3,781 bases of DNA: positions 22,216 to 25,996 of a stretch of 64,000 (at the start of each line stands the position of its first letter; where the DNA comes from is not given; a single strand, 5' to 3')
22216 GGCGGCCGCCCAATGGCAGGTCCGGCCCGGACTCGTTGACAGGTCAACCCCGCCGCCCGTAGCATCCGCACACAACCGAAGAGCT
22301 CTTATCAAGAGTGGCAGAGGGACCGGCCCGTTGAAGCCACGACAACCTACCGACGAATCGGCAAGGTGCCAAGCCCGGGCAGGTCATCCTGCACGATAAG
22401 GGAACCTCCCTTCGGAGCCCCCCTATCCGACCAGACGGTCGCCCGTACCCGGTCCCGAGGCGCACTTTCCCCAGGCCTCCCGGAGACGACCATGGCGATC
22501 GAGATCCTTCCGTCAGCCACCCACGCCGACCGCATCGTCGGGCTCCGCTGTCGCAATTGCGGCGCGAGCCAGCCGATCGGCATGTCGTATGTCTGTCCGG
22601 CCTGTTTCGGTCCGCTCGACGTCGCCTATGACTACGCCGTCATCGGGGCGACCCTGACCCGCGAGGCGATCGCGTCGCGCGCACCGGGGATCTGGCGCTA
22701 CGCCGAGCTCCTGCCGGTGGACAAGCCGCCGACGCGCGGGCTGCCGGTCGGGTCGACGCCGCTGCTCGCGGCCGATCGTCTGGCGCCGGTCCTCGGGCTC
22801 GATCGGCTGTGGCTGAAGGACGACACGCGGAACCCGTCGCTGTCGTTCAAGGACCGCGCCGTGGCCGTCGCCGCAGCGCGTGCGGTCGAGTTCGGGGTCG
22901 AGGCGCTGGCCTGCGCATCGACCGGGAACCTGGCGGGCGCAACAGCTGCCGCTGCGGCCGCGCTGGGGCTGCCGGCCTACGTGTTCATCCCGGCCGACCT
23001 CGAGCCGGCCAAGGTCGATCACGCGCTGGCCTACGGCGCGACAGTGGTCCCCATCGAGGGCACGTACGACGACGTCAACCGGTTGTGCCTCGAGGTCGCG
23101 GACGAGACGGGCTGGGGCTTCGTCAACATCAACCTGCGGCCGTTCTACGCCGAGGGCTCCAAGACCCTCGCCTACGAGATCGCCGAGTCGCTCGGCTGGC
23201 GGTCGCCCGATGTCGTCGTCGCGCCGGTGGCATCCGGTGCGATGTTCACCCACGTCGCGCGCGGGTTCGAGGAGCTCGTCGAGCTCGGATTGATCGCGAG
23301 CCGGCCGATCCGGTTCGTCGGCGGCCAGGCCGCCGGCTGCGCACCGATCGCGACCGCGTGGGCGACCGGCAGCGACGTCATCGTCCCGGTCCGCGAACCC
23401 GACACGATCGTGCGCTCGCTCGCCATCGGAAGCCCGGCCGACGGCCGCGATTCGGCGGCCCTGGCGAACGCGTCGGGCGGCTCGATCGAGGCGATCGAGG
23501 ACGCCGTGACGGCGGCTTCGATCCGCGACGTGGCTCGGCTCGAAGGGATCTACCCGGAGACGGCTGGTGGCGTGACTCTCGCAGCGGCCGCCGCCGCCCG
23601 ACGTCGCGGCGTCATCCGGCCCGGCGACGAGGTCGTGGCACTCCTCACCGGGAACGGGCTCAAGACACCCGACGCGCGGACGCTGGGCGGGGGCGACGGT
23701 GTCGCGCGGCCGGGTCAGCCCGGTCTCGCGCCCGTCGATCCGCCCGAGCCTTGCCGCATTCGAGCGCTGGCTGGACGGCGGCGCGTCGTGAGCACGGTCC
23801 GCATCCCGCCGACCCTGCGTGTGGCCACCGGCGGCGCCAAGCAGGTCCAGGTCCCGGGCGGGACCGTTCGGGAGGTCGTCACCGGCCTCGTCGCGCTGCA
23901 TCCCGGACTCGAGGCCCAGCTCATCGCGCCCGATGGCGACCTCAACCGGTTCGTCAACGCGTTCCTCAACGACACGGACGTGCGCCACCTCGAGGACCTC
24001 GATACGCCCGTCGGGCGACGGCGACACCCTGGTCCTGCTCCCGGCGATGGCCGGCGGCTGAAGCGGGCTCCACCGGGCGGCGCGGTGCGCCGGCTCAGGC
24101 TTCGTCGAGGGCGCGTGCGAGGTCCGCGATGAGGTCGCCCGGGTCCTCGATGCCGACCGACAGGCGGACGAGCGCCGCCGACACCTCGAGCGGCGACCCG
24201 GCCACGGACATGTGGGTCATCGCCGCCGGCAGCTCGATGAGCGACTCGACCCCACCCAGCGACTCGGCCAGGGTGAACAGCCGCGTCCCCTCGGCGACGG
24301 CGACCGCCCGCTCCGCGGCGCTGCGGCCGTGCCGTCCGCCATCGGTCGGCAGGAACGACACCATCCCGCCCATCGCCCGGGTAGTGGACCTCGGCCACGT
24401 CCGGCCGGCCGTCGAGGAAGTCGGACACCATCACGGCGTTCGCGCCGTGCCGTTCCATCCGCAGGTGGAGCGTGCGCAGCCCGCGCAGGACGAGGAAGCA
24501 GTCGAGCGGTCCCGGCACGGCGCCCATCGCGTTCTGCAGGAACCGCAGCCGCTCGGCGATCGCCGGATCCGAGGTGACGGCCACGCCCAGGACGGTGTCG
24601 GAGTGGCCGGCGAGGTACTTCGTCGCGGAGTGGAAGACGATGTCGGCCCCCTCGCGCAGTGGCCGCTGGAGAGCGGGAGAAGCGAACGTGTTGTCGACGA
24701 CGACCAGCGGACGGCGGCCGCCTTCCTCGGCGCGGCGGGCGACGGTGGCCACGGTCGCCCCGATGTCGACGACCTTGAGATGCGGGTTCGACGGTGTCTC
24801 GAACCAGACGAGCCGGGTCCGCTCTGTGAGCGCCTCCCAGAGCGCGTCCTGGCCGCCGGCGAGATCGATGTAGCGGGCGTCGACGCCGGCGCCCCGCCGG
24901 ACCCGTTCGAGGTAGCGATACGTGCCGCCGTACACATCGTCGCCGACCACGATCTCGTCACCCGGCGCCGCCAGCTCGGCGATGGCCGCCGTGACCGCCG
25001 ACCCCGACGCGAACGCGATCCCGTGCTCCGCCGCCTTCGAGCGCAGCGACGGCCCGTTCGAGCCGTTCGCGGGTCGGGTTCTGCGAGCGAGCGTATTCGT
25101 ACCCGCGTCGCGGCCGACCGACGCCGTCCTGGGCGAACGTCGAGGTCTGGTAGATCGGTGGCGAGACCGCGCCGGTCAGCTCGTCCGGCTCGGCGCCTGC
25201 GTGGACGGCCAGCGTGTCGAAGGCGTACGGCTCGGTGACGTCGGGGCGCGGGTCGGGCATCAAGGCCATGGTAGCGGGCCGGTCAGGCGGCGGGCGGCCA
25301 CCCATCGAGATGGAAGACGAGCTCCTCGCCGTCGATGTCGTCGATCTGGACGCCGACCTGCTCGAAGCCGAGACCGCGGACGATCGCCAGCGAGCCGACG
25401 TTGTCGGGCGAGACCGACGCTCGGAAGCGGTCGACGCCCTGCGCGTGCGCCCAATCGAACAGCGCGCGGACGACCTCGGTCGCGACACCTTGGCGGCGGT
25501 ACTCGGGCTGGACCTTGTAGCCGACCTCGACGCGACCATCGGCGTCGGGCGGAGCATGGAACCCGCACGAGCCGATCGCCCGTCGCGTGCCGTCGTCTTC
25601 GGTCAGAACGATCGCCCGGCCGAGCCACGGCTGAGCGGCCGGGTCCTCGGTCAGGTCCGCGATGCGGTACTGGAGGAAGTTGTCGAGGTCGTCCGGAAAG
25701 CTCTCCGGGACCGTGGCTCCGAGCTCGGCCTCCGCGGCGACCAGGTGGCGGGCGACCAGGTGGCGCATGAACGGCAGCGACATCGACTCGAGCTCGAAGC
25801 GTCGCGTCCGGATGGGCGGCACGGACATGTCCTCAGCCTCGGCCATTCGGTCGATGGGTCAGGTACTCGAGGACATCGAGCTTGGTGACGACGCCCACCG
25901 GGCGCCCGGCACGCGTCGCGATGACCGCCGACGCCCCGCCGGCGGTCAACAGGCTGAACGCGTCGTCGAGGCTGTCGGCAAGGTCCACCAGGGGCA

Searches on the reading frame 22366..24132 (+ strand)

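Call 37: search_protein_families(library=pfam, proteins=[window:22366-24132:+], max_evalue=0.001)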
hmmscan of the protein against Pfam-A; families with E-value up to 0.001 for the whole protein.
window:22366-24132:+ (588 aa): 1 family
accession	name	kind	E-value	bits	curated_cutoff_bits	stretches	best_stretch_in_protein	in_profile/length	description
PF00291.31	PALP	-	4.9e-67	226.8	35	1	127-429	4-295/295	Pyridoxal-phosphate dependent enzyme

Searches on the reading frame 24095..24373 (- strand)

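Call 37: search_protein_families(library=pfam, proteins=[window:24095-24373:-], max_evalue=0.001)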
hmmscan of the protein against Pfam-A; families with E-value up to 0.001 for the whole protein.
window:24095-24373:- (92 aa): 1 family
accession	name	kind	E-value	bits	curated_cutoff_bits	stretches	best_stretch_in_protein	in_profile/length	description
PF01053.26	Cys_Met_Meta_PP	-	1.3e-19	70.5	27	1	2-89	297-380/381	Cys/Met metabolism PLP-dependent enzyme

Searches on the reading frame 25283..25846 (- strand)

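Call 37: search_protein_families(library=pfam, proteins=[window:25283-25846:-], max_evalue=0.001)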
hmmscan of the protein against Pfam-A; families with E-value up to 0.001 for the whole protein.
window:25283-25846:- (187 aa): 4 families
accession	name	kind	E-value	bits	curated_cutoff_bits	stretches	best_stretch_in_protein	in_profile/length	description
PF13302.13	Acetyltransf_3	-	5.7e-19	69.6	25.4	1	51-162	31-138/138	Acetyltransferase (GNAT) domain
PF00583.31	Acetyltransf_1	-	4.5e-13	49.9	20.7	1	66-161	28-116/116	Acetyltransferase (GNAT) family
PF13508.13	Acetyltransf_7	-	9.1e-05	23.2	27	1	81-144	7-66/84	Acetyltransferase (GNAT) domain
PF24553.2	Rv0428c_C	-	0.00074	19.7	27.2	0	103-162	155-216/224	Probable histone acetyltransferase Rv0428c C-terminal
